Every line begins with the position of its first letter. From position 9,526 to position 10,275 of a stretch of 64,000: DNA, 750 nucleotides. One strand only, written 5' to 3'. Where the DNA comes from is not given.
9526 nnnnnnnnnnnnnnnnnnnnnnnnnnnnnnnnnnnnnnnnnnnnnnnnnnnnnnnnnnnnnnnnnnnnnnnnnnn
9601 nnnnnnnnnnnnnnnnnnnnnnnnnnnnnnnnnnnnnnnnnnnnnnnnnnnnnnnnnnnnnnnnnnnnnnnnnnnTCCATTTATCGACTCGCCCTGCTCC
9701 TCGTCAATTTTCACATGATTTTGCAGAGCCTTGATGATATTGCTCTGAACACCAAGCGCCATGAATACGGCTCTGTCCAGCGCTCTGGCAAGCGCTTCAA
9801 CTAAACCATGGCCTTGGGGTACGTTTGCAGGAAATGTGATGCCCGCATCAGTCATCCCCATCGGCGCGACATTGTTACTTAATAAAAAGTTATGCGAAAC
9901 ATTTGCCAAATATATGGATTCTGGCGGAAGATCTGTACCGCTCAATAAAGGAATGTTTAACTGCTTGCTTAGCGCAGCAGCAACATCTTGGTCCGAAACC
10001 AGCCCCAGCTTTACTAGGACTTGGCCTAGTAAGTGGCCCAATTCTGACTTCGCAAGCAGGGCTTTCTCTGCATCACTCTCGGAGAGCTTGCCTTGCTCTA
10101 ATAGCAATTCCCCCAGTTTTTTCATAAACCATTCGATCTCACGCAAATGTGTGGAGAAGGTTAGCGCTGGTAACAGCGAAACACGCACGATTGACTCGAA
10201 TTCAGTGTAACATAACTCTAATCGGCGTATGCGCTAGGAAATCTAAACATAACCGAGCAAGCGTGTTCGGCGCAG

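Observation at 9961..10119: MshEN-type tandem c-di-GMP-binding motif fused to a GT2 glycosyltransferase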

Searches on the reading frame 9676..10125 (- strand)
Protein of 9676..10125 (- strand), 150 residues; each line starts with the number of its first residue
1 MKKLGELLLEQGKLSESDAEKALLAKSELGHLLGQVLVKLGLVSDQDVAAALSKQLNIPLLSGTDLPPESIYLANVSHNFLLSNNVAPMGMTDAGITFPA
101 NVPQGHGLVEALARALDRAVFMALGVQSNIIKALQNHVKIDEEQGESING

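Call 24: search_solved_structures(query=window:9676-10125:-, max_evalue=10, show_alignments=5)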
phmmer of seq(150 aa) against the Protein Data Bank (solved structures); distinct sequences matched with E-value up to 10: 18.
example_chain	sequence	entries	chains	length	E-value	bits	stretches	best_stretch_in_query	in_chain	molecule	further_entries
6f8l_G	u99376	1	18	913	5.9e-19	72.1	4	3-119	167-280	Type IV pilus assembly protein PilF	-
5htl_A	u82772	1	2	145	5.6e-08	36.5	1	2-62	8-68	MSHA biogenesis protein MshE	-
6ejf_J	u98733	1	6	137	9.5e-08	35.8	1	3-119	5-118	Type IV pilus assembly protein PilF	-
8pdk_A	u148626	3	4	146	1.2e-07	35.5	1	3-119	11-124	c-di-GMP binding domain of the ATPase enzyme PilF | ATP-binding motif-containing protein pilF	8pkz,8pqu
9gl5_A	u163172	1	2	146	1.2e-07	35.5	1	3-119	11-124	ATP-binding motif-containing protein pilF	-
2d28_C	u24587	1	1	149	2e-07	34.8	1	4-131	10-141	type II secretion ATPase XpsE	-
8pfa_A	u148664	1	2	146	2.4e-07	34.5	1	3-119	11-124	c-di-GMP binding domain of the ATPase enzyme PilF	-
2d27_A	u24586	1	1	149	2.7e-07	34.3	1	4-131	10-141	type II secretion ATPase XpsE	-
9glg_A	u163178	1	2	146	3e-07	34.2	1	3-119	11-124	ATP-binding motif-containing protein pilF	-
8pe0_A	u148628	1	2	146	5e-07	33.5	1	4-119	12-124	c-di-GMP binding domain of the ATPase enzyme PilF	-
9g1w_A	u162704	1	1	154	2.4e-06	31.3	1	2-69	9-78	Type IV pilus assembly ATPase PilB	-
6olj_C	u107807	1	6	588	0.00011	25.8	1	3-80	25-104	Type IV pilus biogenesis ATPase PilB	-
5tsg_B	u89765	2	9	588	0.00011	25.8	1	3-80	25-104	Type IV pilus biogenesis ATPase PilB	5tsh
5zfr_A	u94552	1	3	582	0.0012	22.6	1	3-69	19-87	Type IV pilus biogenesis ATPase PilB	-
6ejf_G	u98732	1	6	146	0.0027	21.4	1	2-69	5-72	Type IV pilus assembly protein PilF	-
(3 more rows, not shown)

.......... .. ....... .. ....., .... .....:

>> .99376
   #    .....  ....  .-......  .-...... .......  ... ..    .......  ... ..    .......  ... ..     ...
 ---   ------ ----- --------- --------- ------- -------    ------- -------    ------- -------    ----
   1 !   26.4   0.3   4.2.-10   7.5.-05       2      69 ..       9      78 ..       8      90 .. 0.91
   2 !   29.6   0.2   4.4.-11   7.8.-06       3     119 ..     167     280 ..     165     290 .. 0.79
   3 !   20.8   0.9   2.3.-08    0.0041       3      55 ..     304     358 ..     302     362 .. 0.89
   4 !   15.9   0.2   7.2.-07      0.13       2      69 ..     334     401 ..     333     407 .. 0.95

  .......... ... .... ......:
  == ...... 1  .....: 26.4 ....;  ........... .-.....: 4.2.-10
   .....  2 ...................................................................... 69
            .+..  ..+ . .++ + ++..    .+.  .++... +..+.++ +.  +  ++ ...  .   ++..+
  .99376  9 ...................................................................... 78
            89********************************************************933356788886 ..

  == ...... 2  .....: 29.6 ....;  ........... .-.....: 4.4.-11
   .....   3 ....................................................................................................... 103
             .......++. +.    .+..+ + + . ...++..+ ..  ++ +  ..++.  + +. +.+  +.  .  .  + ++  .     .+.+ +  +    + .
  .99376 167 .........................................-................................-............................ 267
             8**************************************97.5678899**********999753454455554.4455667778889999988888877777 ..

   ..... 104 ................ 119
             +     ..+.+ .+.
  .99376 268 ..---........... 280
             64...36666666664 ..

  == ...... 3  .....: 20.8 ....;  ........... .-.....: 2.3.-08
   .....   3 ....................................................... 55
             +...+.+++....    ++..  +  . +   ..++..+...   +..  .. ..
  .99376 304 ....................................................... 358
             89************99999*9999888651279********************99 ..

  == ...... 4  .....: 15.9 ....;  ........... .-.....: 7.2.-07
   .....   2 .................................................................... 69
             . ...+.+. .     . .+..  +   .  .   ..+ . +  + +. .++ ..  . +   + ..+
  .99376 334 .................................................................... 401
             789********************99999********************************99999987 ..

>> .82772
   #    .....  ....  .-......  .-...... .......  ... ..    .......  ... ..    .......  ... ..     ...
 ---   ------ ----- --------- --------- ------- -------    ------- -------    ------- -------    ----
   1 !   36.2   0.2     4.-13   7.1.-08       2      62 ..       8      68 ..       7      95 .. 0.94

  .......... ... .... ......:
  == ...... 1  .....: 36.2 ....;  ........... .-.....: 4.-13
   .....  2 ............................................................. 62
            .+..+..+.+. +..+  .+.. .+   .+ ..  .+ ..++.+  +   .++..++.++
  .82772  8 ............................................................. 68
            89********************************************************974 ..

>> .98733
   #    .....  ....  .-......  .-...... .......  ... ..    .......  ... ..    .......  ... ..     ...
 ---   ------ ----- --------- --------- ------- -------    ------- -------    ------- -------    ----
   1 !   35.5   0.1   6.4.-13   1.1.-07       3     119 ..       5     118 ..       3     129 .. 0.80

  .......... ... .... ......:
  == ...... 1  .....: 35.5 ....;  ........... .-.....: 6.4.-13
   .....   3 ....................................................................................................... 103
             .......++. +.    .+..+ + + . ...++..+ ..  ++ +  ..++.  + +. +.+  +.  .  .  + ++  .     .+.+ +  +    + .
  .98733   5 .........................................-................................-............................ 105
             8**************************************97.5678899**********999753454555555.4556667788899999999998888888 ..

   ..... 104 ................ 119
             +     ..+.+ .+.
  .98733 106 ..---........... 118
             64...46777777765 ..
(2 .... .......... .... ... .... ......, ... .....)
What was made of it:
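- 10048..10119 (-): MshEN motif I (residues 3-26), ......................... K at position 1 as in PilF GSPII-B. K at position 11 as in PilF GSPII-C motif I (call 24).
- phmmer against the PDB hits T. thermophilus PilF (6F8L, E 6e-19), VcMshE 5HTL (5.6e-8) and XpsE (2e-7) (call 24). K at position 11 also occurs in PilF GSPII-C motif I, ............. (call 24).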

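Call 32: find_homologous_proteins(query=window:9676-10125:-, max_evalue=0.001)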
Query seq(150 aa) (150 aa): 14 proteins with E <= 0.001 among 200 candidates.
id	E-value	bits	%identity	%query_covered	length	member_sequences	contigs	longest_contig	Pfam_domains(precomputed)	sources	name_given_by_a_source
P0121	1.3e-46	176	68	91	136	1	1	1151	PF05157.21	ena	-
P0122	1.9e-41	160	54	99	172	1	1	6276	PF05157.21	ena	-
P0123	1.1e-37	147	62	83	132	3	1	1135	-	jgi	jgi:general secretion pathway protein E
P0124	1.1e-36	144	53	99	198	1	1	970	PF05157.21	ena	-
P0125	1.1e-33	134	67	69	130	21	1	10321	-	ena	-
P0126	2.3e-32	130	65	69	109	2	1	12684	-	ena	-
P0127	2.9e-30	123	65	67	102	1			-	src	-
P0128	3.8e-30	123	55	79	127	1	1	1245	-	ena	-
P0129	6.1e-29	119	70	60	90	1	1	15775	-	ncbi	ncbi:MAG: type II secretion system protein GspE, partial [Halioglobus sp.]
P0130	2.7e-27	114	59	69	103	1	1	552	-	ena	-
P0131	7.8e-20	90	63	53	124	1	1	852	-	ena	-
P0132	1.0e-18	86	77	41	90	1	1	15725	-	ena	-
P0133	1.8e-15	75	66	45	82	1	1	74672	-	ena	-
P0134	6.2e-12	64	75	34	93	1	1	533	-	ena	-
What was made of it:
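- Tried and rejected: Word-indexed search with the N-domain alone found only 14 fragments of the same family (call 32).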

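Call 53: search_protein_representatives(protein=window:9676-10125:-)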
Query: 150 residues. Proteins with E-value up to 0.001 (for the whole library): 2952; up to 1e-10: 128; up to 1e-30: 2. The best 150 are listed.
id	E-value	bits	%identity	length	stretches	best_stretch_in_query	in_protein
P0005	6.1e-47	175.7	62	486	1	1-148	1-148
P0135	8.4e-35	136.4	52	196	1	1-146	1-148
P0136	7.5e-30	120.3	49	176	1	2-142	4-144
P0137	3.7e-29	118.1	54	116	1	1-113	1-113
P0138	1.7e-24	103.0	25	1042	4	2-137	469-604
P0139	3.3e-22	95.6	24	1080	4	2-140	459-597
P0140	1.0e-21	94.0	35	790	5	2-55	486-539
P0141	1.9e-21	93.1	40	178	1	3-138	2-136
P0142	2.8e-21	92.6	40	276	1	3-136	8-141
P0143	1.3e-20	90.4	50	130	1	1-101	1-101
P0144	1.4e-20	90.3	37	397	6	3-55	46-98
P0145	2.4e-20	89.5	41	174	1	3-140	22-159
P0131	2.5e-20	89.5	64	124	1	1-78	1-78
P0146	2.6e-19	86.2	45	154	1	29-138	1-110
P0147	3.5e-19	85.8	55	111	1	1-83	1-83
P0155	4.4e-18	82.2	41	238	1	3-141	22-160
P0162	5.5e-17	78.7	35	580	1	3-145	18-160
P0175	2.3e-15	73.5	39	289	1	3-136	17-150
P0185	2.2e-14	70.3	36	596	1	3-146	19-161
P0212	2.1e-12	63.9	39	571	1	3-138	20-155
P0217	6.5e-12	62.3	35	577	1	4-136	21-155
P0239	3.9e-11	59.7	34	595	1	2-138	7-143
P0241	4.1e-11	59.7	31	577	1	3-136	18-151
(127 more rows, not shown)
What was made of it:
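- Tried and rejected: The exhaustive representative search was needed to see the GspE relatives (call 53).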

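Call 64: search_protein_families(library=ncbifam, proteins=[P0162, P0185, P0212, P0217, P0239, P0241, P0142, P0175, P0155], max_evalue=1e-10)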
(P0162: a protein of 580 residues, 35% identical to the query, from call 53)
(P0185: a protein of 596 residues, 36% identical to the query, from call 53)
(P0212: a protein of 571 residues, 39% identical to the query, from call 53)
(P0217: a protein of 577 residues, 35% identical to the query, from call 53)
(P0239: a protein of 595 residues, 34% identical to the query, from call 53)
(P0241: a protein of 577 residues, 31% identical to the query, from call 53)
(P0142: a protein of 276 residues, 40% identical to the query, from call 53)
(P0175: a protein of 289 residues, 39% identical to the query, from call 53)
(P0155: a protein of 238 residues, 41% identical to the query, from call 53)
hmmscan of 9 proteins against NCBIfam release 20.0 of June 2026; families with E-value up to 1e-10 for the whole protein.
P0162 (580 aa): 16 families
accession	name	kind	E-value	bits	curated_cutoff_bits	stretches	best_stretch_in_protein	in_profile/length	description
TIGR02533.1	type_II_gspE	equivalog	1.6e-190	633.9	630.25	1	94-574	7-486/486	type II secretion system ATPase GspE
TIGR02538.1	type_IV_pilB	equivalog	7.5e-177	589.3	675.65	1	19-576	2-564/564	type IV-A pilus assembly ATPase PilB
NF007755.0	PRK10436.1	equivalog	4.2e-139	464.2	617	1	103-576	21-461/465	type II secretion system protein GspE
NF053534.1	T4PilAsmATPsTfpB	equivalog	1.2e-137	459.8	850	1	188-574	196-582/584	type IV pilus assembly ATPase TfpB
NF041000.1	ATPase_ComGA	equivalog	2.5e-76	256.2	300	1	199-464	2-266/267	competence type IV pilus ATPase ComGA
TIGR01420.1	pilT_fam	subfamily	1.5e-48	165.8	319.1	1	197-464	2-269/343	PilT/PilU family type 4a pilus ATPase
TIGR02525.1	plasmid_TraJ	equivalog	6.6e-28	97.7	368.3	1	291-440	119-269/372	plasmid transfer ATPase TraJ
TIGR02524.1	dot_icm_DotB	equivalog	7e-20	71.5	463.3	1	322-442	129-258/358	Dot/Icm type IV secretion system ATPase DotB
TIGR02782.1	TrbB_P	equivalog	1.9e-17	63.5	304.55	1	321-444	131-256/303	P-type conjugative transfer ATPase TrbB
NF053729.1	c-di-GMP_motif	domain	6.7e-17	61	38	1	18-70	1-53/53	cyclic di-GMP-binding domain-containing protein, MshE-related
NF058587.1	archaellum_moto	equivalog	9e-16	57.7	550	1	289-442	236-395/527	archaellum flagellar ATPase motor FlaI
NF012033.0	PRK15489.1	equivalog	2.1e-15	56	537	1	16-157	490-631/703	glycosyl transferase family protein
TIGR02788.1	VirB11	equivalog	3.2e-14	52.7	249.95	1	330-444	147-266/308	P-type DNA transfer ATPase VirB11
TIGR03819.1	heli_sec_ATPase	hypoth_equivalog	3.8e-14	52.6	373.15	1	171-445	29-302/340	TadA family conjugal transfer-associated ATPase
NF010407.0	PRK13833.1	subfamily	1.2e-13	51.3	499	1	316-446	134-265/323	conjugal transfer protein TrbB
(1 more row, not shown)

P0185 (596 aa): 10 families
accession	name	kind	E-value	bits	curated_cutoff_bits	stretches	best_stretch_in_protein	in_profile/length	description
TIGR02533.1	type_II_gspE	equivalog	5.3e-143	477.2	630.25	1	99-591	11-486/486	type II secretion system ATPase GspE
TIGR02538.1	type_IV_pilB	equivalog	2.4e-136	455.6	675.65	1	20-592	2-563/564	type IV-A pilus assembly ATPase PilB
NF007755.0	PRK10436.1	equivalog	1.7e-105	353.4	617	1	100-592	17-460/465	type II secretion system protein GspE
NF053534.1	T4PilAsmATPsTfpB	equivalog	3.9e-102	342.5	850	1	217-591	202-582/584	type IV pilus assembly ATPase TfpB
NF041000.1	ATPase_ComGA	equivalog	4.2e-54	183.3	300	1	223-481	3-266/267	competence type IV pilus ATPase ComGA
TIGR01420.1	pilT_fam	subfamily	6.7e-30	104.5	319.1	1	222-482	4-270/343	PilT/PilU family type 4a pilus ATPase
TIGR02525.1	plasmid_TraJ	equivalog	1.4e-15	57.2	368.3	1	322-460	128-272/372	plasmid transfer ATPase TraJ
NF053729.1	c-di-GMP_motif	domain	2.5e-14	52.8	38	1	19-71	1-53/53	cyclic di-GMP-binding domain-containing protein, MshE-related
NF012033.0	PRK15489.1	equivalog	1.2e-13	50.1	537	1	16-161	489-634/703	glycosyl transferase family protein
NF008411.1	PRK11234.1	equivalog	3.2e-11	42.3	1170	1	14-165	477-628/723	cyclic di-3',5'-guanylate-activated glycosyltransferase NfrB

P0212 (571 aa): 16 families
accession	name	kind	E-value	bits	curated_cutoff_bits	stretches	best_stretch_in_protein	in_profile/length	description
TIGR02533.1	type_II_gspE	equivalog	9.1e-168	558.9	630.25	1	121-567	29-486/486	type II secretion system ATPase GspE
TIGR02538.1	type_IV_pilB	equivalog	8.5e-149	496.7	675.65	1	20-568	1-563/564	type IV-A pilus assembly ATPase PilB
NF007755.0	PRK10436.1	equivalog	2.2e-127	425.5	617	1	173-568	69-460/465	type II secretion system protein GspE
NF053534.1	T4PilAsmATPsTfpB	equivalog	4.7e-127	424.8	850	1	181-567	193-582/584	type IV pilus assembly ATPase TfpB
NF041000.1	ATPase_ComGA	equivalog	3.1e-79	265.7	300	1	195-460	2-266/267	competence type IV pilus ATPase ComGA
TIGR01420.1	pilT_fam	subfamily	6.6e-54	183.4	319.1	1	193-465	2-274/343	PilT/PilU family type 4a pilus ATPase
TIGR02525.1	plasmid_TraJ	equivalog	5.8e-30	104.5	368.3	1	266-439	100-272/372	plasmid transfer ATPase TraJ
TIGR02524.1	dot_icm_DotB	equivalog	1.9e-23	83.2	463.3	1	314-438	125-258/358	Dot/Icm type IV secretion system ATPase DotB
NF058587.1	archaellum_moto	equivalog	1.2e-16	60.6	550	1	326-438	278-395/527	archaellum flagellar ATPase motor FlaI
TIGR02788.1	VirB11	equivalog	2.2e-16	59.8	249.95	1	326-440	147-266/308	P-type DNA transfer ATPase VirB11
TIGR02782.1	TrbB_P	equivalog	5.8e-15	55.4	304.55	1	315-438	129-254/303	P-type conjugative transfer ATPase TrbB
NF053729.1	c-di-GMP_motif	domain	4.7e-14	51.9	38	1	20-72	1-53/53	cyclic di-GMP-binding domain-containing protein, MshE-related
TIGR03819.1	heli_sec_ATPase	hypoth_equivalog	1.4e-13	50.8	373.15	1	232-441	90-302/340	TadA family conjugal transfer-associated ATPase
NF010469.0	PRK13894.1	subfamily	6.1e-13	48.8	508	1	316-437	143-265/320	conjugal transfer ATPase TrbB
NF010407.0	PRK13833.1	subfamily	3.5e-12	46.4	499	1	316-441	138-264/323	conjugal transfer protein TrbB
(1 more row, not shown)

P0217 (577 aa): 16 families
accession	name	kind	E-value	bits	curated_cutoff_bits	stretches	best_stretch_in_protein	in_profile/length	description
TIGR02533.1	type_II_gspE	equivalog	3.8e-184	612.9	630.25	1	93-572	2-486/486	type II secretion system ATPase GspE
TIGR02538.1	type_IV_pilB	equivalog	1.1e-165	552.5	675.65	1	21-572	2-562/564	type IV-A pilus assembly ATPase PilB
NF007755.0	PRK10436.1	equivalog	1.7e-139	465.5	617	1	94-572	9-459/465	type II secretion system protein GspE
NF053534.1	T4PilAsmATPsTfpB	equivalog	4.7e-132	441.3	850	1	91-573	93-583/584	type IV pilus assembly ATPase TfpB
NF041000.1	ATPase_ComGA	equivalog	2.9e-78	262.6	300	1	195-460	2-266/267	competence type IV pilus ATPase ComGA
TIGR01420.1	pilT_fam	subfamily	6.6e-53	180.1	319.1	1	193-439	2-242/343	PilT/PilU family type 4a pilus ATPase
TIGR02525.1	plasmid_TraJ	equivalog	3.8e-28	98.5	368.3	1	315-455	141-288/372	plasmid transfer ATPase TraJ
TIGR02524.1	dot_icm_DotB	equivalog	8.5e-21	74.5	463.3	1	310-459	121-279/358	Dot/Icm type IV secretion system ATPase DotB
TIGR02782.1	TrbB_P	equivalog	1.4e-15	57.4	304.55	1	307-449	121-264/303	P-type conjugative transfer ATPase TrbB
NF058587.1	archaellum_moto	equivalog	1.8e-14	53.4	550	1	311-430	264-387/527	archaellum flagellar ATPase motor FlaI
TIGR02788.1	VirB11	equivalog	2.4e-13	49.8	249.95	1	326-442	147-268/308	P-type DNA transfer ATPase VirB11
NF010407.0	PRK13833.1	subfamily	4.2e-13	49.4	499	1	307-436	129-259/323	conjugal transfer protein TrbB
NF010469.0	PRK13894.1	subfamily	8.4e-13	48.3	508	1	308-436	135-264/320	conjugal transfer ATPase TrbB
TIGR03819.1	heli_sec_ATPase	hypoth_equivalog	2.8e-12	46.5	373.15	1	244-445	102-306/340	TadA family conjugal transfer-associated ATPase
NF053729.1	c-di-GMP_motif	domain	4.5e-12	45.6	38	1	21-74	2-53/53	cyclic di-GMP-binding domain-containing protein, MshE-related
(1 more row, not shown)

P0239 (595 aa): 13 families
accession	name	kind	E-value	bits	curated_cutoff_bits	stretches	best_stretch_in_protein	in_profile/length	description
TIGR02538.1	type_IV_pilB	equivalog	1.3e-117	393.7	675.65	1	9-594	2-562/564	type IV-A pilus assembly ATPase PilB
TIGR02533.1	type_II_gspE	equivalog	4.2e-115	385.2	630.25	1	201-594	87-486/486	type II secretion system ATPase GspE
NF053534.1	T4PilAsmATPsTfpB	equivalog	2.9e-89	300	850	1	229-592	208-580/584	type IV pilus assembly ATPase TfpB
NF007755.0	PRK10436.1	equivalog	2e-86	290.5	617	1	192-590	67-455/465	type II secretion system protein GspE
NF041000.1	ATPase_ComGA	equivalog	9.7e-49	165.7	300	1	229-489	3-266/267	competence type IV pilus ATPase ComGA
TIGR01420.1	pilT_fam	subfamily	1.6e-39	136.1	319.1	1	226-493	2-273/343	PilT/PilU family type 4a pilus ATPase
NF012033.0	PRK15489.1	equivalog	1.7e-18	66.2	537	1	4-151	488-635/703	glycosyl transferase family protein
NF008411.1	PRK11234.1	equivalog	3.9e-18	65.2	1170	1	6-152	480-626/723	cyclic di-3',5'-guanylate-activated glycosyltransferase NfrB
NF053729.1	c-di-GMP_motif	domain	6.2e-16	57.9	38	1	8-60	1-53/53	cyclic di-GMP-binding domain-containing protein, MshE-related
TIGR02525.1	plasmid_TraJ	equivalog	6.3e-16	58.3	368.3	1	339-469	136-273/372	plasmid transfer ATPase TraJ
TIGR02524.1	dot_icm_DotB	equivalog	5.7e-12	45.5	463.3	1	349-465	131-256/358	Dot/Icm type IV secretion system ATPase DotB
NF058587.1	archaellum_moto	equivalog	3.3e-11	42.6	550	1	284-462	214-390/527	archaellum flagellar ATPase motor FlaI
TIGR03819.1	heli_sec_ATPase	hypoth_equivalog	8e-11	41.7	373.15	0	284-469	111-301/340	TadA family conjugal transfer-associated ATPase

P0241 (577 aa): 16 families
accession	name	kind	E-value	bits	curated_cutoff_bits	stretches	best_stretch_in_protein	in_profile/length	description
TIGR02533.1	type_II_gspE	equivalog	2e-188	627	630.25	1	91-573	4-485/486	type II secretion system ATPase GspE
TIGR02538.1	type_IV_pilB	equivalog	3.5e-172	573.9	675.65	1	20-574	3-562/564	type IV-A pilus assembly ATPase PilB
NF007755.0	PRK10436.1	equivalog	6.4e-134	447.1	617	1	104-574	22-459/465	type II secretion system protein GspE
NF053534.1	T4PilAsmATPsTfpB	equivalog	3.8e-127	425.1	850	1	91-574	97-582/584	type IV pilus assembly ATPase TfpB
NF041000.1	ATPase_ComGA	equivalog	5.6e-83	278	300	1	197-462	2-266/267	competence type IV pilus ATPase ComGA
TIGR01420.1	pilT_fam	subfamily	1.1e-54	185.9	319.1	1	196-463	3-270/343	PilT/PilU family type 4a pilus ATPase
TIGR02525.1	plasmid_TraJ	equivalog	2.3e-30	105.8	368.3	1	289-462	119-299/372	plasmid transfer ATPase TraJ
TIGR02524.1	dot_icm_DotB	equivalog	1.1e-22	80.8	463.3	1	288-461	101-285/358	Dot/Icm type IV secretion system ATPase DotB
NF058587.1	archaellum_moto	equivalog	8e-17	61.2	550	1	274-438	223-393/527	archaellum flagellar ATPase motor FlaI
TIGR02782.1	TrbB_P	equivalog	1.5e-14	54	304.55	1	309-439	121-253/303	P-type conjugative transfer ATPase TrbB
TIGR02788.1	VirB11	equivalog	2e-14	53.3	249.95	1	310-444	130-268/308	P-type DNA transfer ATPase VirB11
NF012033.0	PRK15489.1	equivalog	4.8e-14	51.5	537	1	17-161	491-635/703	glycosyl transferase family protein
TIGR03819.1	heli_sec_ATPase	hypoth_equivalog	2.4e-12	46.7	373.15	1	242-443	98-302/340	TadA family conjugal transfer-associated ATPase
NF053729.1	c-di-GMP_motif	domain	1.2e-11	44.2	38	1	18-69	1-52/53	cyclic di-GMP-binding domain-containing protein, MshE-related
NF053672.1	bindosome_BasE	exception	1.4e-11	43.8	1000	1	329-457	274-408/512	bindosome assembly system ATPase subunit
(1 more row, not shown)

P0142 (276 aa): 19 families
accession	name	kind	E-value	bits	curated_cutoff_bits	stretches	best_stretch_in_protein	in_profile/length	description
NF004144.0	PRK05621.1-1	equivalog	1.7e-40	139.3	372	1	190-276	201-287/287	F0F1 ATP synthase subunit gamma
TIGR01146.1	ATPsyn_F1gamma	equivalog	8.5e-33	114.3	194.45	1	162-276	175-286/286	ATP synthase F1 subunit gamma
NF010709.0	PRK14111.1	equivalog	3.7e-30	105.4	425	1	186-275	197-287/290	F0F1 ATP synthase subunit gamma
NF004145.0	PRK05621.1-2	equivalog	3.1e-26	92.5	317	1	187-276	213-302/306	F0F1 ATP synthase subunit gamma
TIGR02538.1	type_IV_pilB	equivalog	3.9e-26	91.8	675.65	1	9-203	2-208/564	type IV-A pilus assembly ATPase PilB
NF004147.0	PRK05621.2-1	equivalog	4.5e-24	85.8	382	1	177-275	193-291/293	F0F1 ATP synthase subunit gamma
NF004146.0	PRK05621.1-4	equivalog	6.3e-23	81.6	342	1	188-276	208-296/296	F0F1 ATP synthase subunit gamma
NF009958.0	PRK13425.1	equivalog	4e-22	79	501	1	189-275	203-289/292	F0F1 ATP synthase subunit gamma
NF009956.0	PRK13422.1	equivalog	5.2e-22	78.6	582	1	197-276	219-298/298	F0F1 ATP synthase subunit gamma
NF009959.0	PRK13426.1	equivalog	2.5e-21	76.5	394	1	186-275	201-290/291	F0F1 ATP synthase subunit gamma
TIGR02533.1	type_II_gspE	equivalog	2.9e-20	72.4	630.25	1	79-204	2-137/486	type II secretion system ATPase GspE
NF009957.0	PRK13424.1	equivalog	3.6e-20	72.4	436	1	161-275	174-288/291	F0F1 ATP synthase subunit gamma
NF009960.0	PRK13427.1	equivalog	1.1e-19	71.1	432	1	193-275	205-287/289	F0F1 ATP synthase subunit gamma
NF010708.0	PRK14110.1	equivalog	3.8e-17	62.6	445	1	191-275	205-289/291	F0F1 ATP synthase subunit gamma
NF012033.0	PRK15489.1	equivalog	5.5e-17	61.2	537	1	6-156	490-640/703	glycosyl transferase family protein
NF053729.1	c-di-GMP_motif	domain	1.1e-14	54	38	1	8-60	1-53/53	cyclic di-GMP-binding domain-containing protein, MshE-related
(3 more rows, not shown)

P0175 (289 aa): 6 families
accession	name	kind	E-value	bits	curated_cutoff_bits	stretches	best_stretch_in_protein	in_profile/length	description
TIGR02538.1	type_IV_pilB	equivalog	3.4e-44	151.4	675.65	2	198-277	261-340/564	type IV-A pilus assembly ATPase PilB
TIGR02533.1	type_II_gspE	equivalog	9.2e-43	146.6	630.25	1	198-277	188-267/486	type II secretion system ATPase GspE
NF053534.1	T4PilAsmATPsTfpB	equivalog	2.8e-26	92.1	850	1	197-277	280-360/584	type IV pilus assembly ATPase TfpB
NF007755.0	PRK10436.1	equivalog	2e-24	86.1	617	1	198-277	164-243/465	type II secretion system protein GspE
NF041000.1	ATPase_ComGA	equivalog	6.9e-15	54.8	300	1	194-277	71-152/267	competence type IV pilus ATPase ComGA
NF053729.1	c-di-GMP_motif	domain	1.3e-14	53.7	38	1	17-69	1-53/53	cyclic di-GMP-binding domain-containing protein, MshE-related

P0155 (238 aa): 5 families
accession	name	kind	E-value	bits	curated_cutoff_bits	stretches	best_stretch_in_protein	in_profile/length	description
TIGR02538.1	type_IV_pilB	equivalog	1.7e-24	86.4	675.65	1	23-234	2-225/564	type IV-A pilus assembly ATPase PilB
TIGR02533.1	type_II_gspE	equivalog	1.7e-21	76.5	630.25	1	98-229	7-148/486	type II secretion system ATPase GspE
NF053729.1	c-di-GMP_motif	domain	5.7e-17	61.3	38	1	22-74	1-53/53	cyclic di-GMP-binding domain-containing protein, MshE-related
NF007755.0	PRK10436.1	equivalog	1.6e-12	46.8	617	1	108-230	22-125/465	type II secretion system protein GspE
NF012033.0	PRK15489.1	equivalog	1.9e-11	42.9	537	1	19-155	489-625/703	glycosyl transferase family protein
